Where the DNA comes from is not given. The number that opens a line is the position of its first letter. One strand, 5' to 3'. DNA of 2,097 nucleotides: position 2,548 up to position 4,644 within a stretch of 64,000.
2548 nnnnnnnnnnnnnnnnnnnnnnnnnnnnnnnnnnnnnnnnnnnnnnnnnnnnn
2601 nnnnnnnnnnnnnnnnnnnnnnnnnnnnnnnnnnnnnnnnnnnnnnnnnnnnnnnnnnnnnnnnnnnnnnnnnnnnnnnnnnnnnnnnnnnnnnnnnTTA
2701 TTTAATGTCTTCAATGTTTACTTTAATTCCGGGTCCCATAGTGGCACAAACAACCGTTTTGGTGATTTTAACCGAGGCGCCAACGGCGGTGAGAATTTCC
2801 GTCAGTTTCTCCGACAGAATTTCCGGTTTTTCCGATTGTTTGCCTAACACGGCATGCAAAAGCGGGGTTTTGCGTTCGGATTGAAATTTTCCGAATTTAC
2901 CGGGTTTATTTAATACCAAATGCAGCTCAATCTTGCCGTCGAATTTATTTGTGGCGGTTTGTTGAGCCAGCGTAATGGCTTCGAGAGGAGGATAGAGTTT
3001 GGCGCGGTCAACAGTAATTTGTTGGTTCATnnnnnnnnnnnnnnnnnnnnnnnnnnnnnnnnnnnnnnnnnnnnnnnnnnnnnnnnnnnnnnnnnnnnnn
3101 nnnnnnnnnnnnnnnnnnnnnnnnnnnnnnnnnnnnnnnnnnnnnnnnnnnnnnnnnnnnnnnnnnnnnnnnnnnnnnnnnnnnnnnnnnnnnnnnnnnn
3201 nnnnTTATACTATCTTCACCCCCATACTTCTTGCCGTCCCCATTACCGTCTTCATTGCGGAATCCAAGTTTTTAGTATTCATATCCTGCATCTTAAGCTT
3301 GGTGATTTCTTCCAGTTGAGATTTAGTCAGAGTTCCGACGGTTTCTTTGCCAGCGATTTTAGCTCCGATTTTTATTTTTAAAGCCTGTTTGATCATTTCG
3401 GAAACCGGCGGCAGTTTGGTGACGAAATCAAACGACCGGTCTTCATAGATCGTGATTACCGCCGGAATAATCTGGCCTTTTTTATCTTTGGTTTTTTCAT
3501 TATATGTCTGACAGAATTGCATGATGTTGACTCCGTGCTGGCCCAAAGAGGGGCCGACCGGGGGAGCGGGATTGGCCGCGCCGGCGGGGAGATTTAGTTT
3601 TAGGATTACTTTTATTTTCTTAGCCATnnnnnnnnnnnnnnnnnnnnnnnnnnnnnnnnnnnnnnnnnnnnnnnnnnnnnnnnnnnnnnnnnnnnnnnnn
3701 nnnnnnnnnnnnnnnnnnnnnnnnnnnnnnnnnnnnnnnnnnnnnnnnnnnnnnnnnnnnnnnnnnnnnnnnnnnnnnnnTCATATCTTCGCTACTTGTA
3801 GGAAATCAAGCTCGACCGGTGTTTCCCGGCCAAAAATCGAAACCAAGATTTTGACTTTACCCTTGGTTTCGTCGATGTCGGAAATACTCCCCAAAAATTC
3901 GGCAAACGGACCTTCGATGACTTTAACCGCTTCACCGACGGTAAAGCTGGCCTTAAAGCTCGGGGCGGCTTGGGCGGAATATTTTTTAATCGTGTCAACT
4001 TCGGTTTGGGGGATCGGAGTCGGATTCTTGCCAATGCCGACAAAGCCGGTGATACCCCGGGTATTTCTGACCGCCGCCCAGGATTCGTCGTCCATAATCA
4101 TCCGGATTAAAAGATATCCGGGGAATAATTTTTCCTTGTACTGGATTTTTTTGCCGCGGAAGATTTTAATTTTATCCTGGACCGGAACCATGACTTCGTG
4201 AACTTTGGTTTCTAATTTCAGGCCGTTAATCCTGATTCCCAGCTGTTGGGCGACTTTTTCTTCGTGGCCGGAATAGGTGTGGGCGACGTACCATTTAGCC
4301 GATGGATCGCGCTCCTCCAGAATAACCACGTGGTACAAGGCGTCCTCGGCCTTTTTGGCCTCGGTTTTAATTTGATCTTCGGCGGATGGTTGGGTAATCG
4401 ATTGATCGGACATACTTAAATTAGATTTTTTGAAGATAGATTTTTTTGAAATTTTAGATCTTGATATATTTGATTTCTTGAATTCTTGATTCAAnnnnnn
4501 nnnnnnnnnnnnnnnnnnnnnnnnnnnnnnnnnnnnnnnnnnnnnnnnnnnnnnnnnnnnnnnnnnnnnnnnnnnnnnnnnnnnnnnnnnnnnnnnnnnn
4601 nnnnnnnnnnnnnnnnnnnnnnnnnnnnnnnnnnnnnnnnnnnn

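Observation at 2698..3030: Ribosomal protein L1 reduced to about 110 aa, apparently lacking domain II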

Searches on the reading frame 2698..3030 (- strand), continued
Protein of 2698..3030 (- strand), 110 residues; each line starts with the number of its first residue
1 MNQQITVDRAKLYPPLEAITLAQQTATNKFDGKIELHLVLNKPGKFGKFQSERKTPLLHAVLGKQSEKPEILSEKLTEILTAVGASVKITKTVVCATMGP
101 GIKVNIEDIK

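Call 55: find_homologous_proteins(query=P0060, max_evalue=1e-10)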
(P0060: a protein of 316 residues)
Query P0060 (316 aa): 7753 proteins with E <= 1e-10 among 8000 candidates; the best 120 are listed.
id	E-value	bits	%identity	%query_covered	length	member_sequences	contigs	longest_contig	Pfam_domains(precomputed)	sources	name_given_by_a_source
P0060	2.0e-195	666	100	100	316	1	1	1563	PF00687.27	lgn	-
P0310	5.4e-116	405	68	99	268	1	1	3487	PF00687.27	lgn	-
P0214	1.5e-113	397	62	99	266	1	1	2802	PF00687.27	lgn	-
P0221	6.4e-77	277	47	99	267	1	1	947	PF00687.27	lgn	-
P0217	9.4e-77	276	48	99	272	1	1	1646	PF00687.27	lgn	-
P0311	3.1e-76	275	48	100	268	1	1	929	PF00687.27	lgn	-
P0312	1.0e-74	270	44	99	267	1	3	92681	PF00687.27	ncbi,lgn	-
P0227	2.7e-73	265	45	91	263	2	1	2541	PF00687.27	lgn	-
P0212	1.1e-72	263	48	99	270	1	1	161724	PF00687.27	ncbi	ncbi:MAG: hypothetical protein ACOZBZ_04775 [Patescibacteria group bacterium]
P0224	2.1e-71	259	47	99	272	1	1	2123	PF00687.27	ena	-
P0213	5.2e-70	254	45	99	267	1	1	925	PF00687.27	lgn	-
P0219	8.2e-70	253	46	99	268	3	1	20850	PF00687.27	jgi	-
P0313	1.2e-69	253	47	100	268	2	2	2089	PF00687.27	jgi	jgi:large subunit ribosomal protein L1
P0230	2.4e-69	252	47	99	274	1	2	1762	PF00687.27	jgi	jgi:large subunit ribosomal protein L1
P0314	2.6e-69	252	40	99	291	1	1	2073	PF00687.27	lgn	-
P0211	4.3e-69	251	44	99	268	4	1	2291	PF00687.27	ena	-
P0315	8.1e-69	250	44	99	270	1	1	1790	PF00687.27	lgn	-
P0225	1.2e-68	250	46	100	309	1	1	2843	PF00687.27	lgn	-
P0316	1.2e-68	250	47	99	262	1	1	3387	PF00687.27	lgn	-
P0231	1.9e-68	249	45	100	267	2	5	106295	PF00687.27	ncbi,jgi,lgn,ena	-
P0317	2.3e-68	249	46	99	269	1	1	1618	PF00687.27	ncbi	-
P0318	3.7e-68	248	44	100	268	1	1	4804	PF00687.27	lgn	-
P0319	2.2e-67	246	46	99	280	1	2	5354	PF00687.27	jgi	jgi:large subunit ribosomal protein L1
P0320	2.6e-67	245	58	35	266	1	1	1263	PF00687.27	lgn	-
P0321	3.3e-67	245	46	99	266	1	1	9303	PF00687.27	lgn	-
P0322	3.9e-67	245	45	100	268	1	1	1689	PF00687.27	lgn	-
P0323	5.8e-67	244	44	99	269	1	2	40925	PF00687.27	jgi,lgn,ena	-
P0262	6.1e-67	244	45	99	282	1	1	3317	PF00687.27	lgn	-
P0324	7.4e-67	244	41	100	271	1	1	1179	PF00687.27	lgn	-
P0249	2.5e-66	242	44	100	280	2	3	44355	PF00687.27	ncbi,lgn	-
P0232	2.7e-66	242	45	99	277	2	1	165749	PF00687.27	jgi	-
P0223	4.3e-66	241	45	99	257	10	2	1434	PF00687.27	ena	-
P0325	1.8e-65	239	45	100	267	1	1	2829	PF00687.27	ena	-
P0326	2.7e-65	239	44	100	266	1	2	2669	PF00687.27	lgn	-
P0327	5.8e-65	238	44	99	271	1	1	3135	PF00687.27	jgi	-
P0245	8.7e-65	237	41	99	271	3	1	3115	PF00687.27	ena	-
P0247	1.5e-64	236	44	99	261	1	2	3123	PF00687.27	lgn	-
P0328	1.8e-64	236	42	99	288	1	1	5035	PF00687.27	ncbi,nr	ncbi:MAG: hypothetical protein Q8Q24_00860 [bacterium]|nr:hypothetical protein [bacterium]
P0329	4.4e-64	235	44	99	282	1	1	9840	PF00687.27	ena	-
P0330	7.3e-64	234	43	99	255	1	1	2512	PF00687.27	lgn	-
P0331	3.0e-63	232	45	99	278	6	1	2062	PF00687.27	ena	-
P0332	3.2e-63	232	43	100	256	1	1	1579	PF00687.27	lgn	-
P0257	4.4e-63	231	45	99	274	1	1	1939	PF00687.27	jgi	jgi:large subunit ribosomal protein L1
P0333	8.7e-63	230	44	100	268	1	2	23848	PF00687.27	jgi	-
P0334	1.8e-62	229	43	99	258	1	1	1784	PF00687.27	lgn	-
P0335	4.1e-62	228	43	100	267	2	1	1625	PF00687.27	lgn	-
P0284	1.0e-61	227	43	99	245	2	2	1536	PF00687.27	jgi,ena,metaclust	metaclust:\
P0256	1.1e-60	224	42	100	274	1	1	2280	PF00687.27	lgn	-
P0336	1.3e-60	223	43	99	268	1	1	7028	PF00687.27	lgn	-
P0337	2.5e-60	222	41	91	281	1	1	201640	PF00687.27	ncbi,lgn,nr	ncbi:MAG: hypothetical protein Q7S03_04310 [bacterium]|nr:hypothetical protein [bacterium]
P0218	2.7e-60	222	41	100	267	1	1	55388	PF00687.27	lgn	-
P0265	3.0e-60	222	42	91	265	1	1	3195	PF00687.27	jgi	jgi:large subunit ribosomal protein L1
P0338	3.6e-60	222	43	100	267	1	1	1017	PF00687.27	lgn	-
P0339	3.8e-60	222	43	100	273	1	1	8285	PF00687.27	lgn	-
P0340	4.6e-60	221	42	99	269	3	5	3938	PF00687.27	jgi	-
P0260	6.1e-60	221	42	91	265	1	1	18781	PF00687.27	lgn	-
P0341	7.2e-60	221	41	89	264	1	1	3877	PF00687.27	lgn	-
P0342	7.3e-60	221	41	91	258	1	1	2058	PF00687.27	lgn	-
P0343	9.9e-60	220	41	99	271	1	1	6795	PF00687.27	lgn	-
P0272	1.4e-59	220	41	93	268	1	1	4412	PF00687.27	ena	-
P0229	1.8e-59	220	39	93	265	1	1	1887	PF00687.27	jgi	jgi:large subunit ribosomal protein L1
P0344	4.4e-59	218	41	99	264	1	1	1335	PF00687.27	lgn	-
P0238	7.6e-59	217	41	91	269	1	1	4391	PF00687.27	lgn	-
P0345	8.4e-59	217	41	99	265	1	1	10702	PF00687.27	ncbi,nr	ncbi:MAG: hypothetical protein Q8Q15_03925 [bacterium]|nr:hypothetical protein [bacterium]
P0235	1.3e-58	217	43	95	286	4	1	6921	PF00687.27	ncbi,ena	ncbi:MAG: hypothetical protein AAB694_01715 [Patescibacteria group bacterium]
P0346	1.6e-58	216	43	96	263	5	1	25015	PF00687.27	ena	-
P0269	2.1e-58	216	41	91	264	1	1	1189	PF00687.27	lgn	-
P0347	4.4e-58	215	43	94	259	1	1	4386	PF00687.27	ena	-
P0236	4.5e-58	215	38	99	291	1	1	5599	PF00687.27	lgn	-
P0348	6.1e-58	215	41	99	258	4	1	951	PF00687.27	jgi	-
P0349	9.8e-58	214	38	91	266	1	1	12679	PF00687.27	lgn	-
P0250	1.0e-57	214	40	100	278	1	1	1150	PF00687.27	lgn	-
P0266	1.4e-57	213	39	92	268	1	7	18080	PF00687.27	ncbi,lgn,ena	ncbi:MAG: hypothetical protein WBD86_01995 [Microgenomates group bacterium]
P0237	2.7e-57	212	41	92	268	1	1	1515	PF00687.27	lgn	-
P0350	4.6e-57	212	40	91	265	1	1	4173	PF00687.27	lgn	-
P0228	6.4e-57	211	39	99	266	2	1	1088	PF00687.27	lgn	-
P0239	7.3e-57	211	41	90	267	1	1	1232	PF00687.27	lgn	-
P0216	1.3e-56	210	38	99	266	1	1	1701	PF00687.27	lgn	-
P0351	1.4e-56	210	44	88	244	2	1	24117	PF00687.27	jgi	jgi:large subunit ribosomal protein L1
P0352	2.1e-56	209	41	99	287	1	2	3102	PF00687.27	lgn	-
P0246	3.2e-56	209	40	92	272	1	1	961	PF00687.27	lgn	-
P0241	3.2e-56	209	38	90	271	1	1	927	PF00687.27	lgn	-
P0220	4.7e-56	208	39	99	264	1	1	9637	PF00687.27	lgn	-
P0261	5.9e-56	208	39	100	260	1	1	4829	PF00687.27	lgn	-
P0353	6.6e-56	208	39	99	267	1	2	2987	PF00687.27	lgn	-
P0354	1.3e-55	207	41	91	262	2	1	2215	PF00687.27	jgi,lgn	-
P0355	2.7e-55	206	43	78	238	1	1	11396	PF00687.27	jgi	jgi:large subunit ribosomal protein L1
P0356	3.5e-55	205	39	90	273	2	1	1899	PF00687.27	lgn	-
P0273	4.0e-55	205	41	92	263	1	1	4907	PF00687.27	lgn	-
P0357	9.5e-55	204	41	99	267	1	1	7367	PF00687.27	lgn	-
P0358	1.2e-54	204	61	35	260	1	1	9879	PF00687.27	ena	-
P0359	1.3e-54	204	38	91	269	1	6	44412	PF00687.27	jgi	jgi:large subunit ribosomal protein L1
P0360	1.5e-54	203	42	95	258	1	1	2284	PF00687.27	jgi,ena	-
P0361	2.4e-54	203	39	99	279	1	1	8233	PF00687.27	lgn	-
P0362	2.5e-54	203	41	96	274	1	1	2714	PF00687.27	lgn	-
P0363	3.2e-54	202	42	90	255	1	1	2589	PF00687.27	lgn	-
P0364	5.9e-54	201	38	99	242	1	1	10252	PF00687.27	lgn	-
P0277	6.5e-54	201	38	100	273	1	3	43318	PF00687.27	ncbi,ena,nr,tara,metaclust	ncbi:hypothetical protein CMO96_03060 [Candidatus Woesebacteria bacterium]|nr:hypothetical protein [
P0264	7.3e-54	201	38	91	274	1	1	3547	PF00687.27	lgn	-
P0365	7.8e-54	201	41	99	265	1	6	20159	PF00687.27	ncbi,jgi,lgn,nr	ncbi:hypothetical protein FJZ40_01085 [Candidatus Shapirobacteria bacterium]|nr:hypothetical protein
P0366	9.7e-54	201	40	96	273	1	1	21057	PF00687.27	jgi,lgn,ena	-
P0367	1.0e-53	201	36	91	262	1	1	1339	PF00687.27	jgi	jgi:large subunit ribosomal protein L1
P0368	1.1e-53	201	41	91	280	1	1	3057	PF00687.27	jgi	jgi:large subunit ribosomal protein L1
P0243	1.1e-53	201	39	91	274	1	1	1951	PF00687.27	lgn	-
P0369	1.3e-53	200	41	100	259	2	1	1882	PF00687.27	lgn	-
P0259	1.5e-53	200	38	92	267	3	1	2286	PF00687.27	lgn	-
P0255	1.7e-53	200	40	97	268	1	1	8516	PF00687.27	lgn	-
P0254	1.8e-53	200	38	100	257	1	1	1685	PF00687.27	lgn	-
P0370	2.0e-53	200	41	96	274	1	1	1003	PF00687.27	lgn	-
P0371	2.3e-53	199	40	90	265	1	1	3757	PF00687.27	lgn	-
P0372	2.3e-53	199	40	99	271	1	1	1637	PF00687.27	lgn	-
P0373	2.7e-53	199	39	99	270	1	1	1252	PF00687.27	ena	-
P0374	2.7e-53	199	40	95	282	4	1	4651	PF00687.27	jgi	jgi:large subunit ribosomal protein L1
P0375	2.9e-53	199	43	76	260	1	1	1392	PF00687.27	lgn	-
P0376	3.3e-53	199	40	90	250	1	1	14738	PF00687.27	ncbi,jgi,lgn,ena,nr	ncbi:50S ribosomal protein L1 [bacterium]|nr:50S ribosomal protein L1 [bacterium]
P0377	3.8e-53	199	40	99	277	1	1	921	PF00687.27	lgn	-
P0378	4.8e-53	198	38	99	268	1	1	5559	PF00687.27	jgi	-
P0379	5.5e-53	198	44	76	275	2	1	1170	PF00687.27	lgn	-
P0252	5.9e-53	198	37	99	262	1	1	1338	PF00687.27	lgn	-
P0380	7.9e-53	198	39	99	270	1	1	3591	PF00687.27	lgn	-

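Call 70: find_encoding_contigs(protein=P0210, flank=3000, max_places=2)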
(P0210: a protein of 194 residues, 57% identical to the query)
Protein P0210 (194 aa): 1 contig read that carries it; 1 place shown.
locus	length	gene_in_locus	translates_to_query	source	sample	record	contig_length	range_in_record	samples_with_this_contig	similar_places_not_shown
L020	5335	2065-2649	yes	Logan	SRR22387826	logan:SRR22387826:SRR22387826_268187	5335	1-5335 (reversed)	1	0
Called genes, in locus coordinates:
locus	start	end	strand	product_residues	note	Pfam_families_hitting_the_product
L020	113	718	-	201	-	PF01351:RNase_HII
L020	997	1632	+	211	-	PF02357:NusG, PF00467:KOW (weak)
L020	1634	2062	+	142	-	PF03946:Ribosomal_L11_N, PF00298:Ribosomal_L11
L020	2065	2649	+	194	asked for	-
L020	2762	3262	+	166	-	PF00466:Ribosomal_L10, PF27436:RL10_C (weak)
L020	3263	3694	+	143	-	PF16320:Ribosomal_L12_N, PF00542:Ribosomal_L12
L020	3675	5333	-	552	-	?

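Call 71: find_encoding_contigs(protein=P0063, flank=3000, max_places=2)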
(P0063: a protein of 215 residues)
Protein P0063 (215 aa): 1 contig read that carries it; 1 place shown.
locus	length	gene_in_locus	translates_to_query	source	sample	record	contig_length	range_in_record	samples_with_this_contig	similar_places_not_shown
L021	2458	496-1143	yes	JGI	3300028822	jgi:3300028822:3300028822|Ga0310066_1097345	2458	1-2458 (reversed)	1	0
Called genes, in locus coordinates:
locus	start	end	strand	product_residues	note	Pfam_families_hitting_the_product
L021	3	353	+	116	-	?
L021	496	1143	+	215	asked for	-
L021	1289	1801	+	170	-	PF00466:Ribosomal_L10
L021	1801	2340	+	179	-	PF16320:Ribosomal_L12_N, PF00542:Ribosomal_L12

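Call 72: find_encoding_contigs(protein=P0154, flank=4000, max_places=2)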
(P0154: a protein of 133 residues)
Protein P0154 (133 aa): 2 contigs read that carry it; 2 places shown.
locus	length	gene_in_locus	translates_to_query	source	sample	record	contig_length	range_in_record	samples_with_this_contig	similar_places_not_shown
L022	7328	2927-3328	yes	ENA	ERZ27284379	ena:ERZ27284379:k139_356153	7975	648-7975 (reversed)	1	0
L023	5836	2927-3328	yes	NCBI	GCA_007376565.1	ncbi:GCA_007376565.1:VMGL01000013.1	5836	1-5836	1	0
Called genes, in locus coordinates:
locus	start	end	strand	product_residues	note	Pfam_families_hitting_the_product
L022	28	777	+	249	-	-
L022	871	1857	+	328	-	PF03462:PCRF, PF00472:RF-1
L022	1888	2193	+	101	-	PF02575:YbaB_DNA_bd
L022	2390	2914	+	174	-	PF01195:Pept_tRNA_hydro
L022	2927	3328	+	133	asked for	-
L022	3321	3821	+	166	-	PF00466:Ribosomal_L10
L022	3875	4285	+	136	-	PF16320:Ribosomal_L12_N, PF00542:Ribosomal_L12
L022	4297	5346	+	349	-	PF01702:TGT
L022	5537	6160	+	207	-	-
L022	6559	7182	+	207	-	-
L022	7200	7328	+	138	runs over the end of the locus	PF00293:NUDIX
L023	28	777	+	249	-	-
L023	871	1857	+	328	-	PF03462:PCRF, PF00472:RF-1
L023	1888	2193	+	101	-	PF02575:YbaB_DNA_bd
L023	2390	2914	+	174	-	PF01195:Pept_tRNA_hydro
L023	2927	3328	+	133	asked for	-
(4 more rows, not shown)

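Call 73: find_encoding_contigs(protein=P0212, flank=3000, max_places=1)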
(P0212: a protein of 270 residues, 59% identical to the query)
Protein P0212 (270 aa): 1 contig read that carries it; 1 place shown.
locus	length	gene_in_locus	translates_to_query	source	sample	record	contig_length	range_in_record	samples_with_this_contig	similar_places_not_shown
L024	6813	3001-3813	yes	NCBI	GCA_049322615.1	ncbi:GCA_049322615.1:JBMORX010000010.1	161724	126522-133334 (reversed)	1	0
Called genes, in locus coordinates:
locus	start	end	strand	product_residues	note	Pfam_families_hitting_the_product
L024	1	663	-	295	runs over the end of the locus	PF00483:NTP_transferase, PF12804:NTP_transf_3 (weak)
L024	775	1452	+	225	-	PF01797:Y1_Tnp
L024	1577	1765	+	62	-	PF00584:SecE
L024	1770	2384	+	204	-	PF02357:NusG, PF00467:KOW (faint)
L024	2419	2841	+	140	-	PF03946:Ribosomal_L11_N, PF00298:Ribosomal_L11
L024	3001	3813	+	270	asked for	PF00687:Ribosomal_L1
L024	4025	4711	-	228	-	PF20803:PaaX_M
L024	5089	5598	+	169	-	PF00466:Ribosomal_L10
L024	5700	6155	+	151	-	PF16320:Ribosomal_L12_N, PF00542:Ribosomal_L12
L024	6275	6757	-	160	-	PF13366:PDDEXK_3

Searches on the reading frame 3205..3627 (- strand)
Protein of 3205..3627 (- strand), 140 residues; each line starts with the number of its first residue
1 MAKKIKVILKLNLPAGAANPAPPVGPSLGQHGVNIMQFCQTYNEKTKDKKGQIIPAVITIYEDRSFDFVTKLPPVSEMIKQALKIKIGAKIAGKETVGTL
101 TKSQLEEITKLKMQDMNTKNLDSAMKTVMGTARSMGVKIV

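Call 3: search_protein_families(library=pfam, proteins=[window:3205-3627:-], max_evalue=1)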
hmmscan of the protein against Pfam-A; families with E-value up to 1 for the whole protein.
window:3205-3627:- (140 aa): 3 families
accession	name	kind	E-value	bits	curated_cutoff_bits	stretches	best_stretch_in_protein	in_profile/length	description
PF03946.19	Ribosomal_L11_N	-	4.2e-28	97.3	32.9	1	9-66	1-58/58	Ribosomal protein L11, N-terminal domain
PF00298.24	Ribosomal_L11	-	2.8e-23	82.5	21.4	1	71-139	1-69/69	Ribosomal protein L11, RNA binding domain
PF06819.16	Arc_PepC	-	0.04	14.5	23.4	1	49-115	34-102/110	Archaeal Peptidase A24 C-terminal Domain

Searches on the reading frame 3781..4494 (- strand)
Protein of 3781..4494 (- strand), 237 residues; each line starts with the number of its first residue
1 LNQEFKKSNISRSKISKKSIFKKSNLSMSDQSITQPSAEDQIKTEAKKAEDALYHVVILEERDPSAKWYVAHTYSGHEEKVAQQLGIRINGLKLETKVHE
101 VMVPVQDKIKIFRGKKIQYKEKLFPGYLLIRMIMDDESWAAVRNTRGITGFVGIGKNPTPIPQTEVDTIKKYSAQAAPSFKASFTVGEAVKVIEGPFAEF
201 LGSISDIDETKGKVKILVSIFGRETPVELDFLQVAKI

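Call 3: search_protein_families(library=pfam, proteins=[window:3781-4494:-], max_evalue=1)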
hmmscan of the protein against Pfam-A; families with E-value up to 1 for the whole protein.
window:3781-4494:- (237 aa): 4 families
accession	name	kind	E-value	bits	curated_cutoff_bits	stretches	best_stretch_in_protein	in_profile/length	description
PF02357.24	NusG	-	1.9e-29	102.5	22.2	1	67-169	2-92/93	Transcription termination factor nusG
PF00467.35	KOW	-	2.2e-05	24.6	22.3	1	186-216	1-31/32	KOW motif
PF23287.1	KOW7_SPT5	-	0.058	13.7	27.1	1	187-216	6-35/52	Transcription elongation factor SPT5, seventh KOW domain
PF23290.1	KOW5_SPT5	-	0.085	12.8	27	1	186-214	2-30/46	Transcription elongation factor SPT5, fifth KOW domain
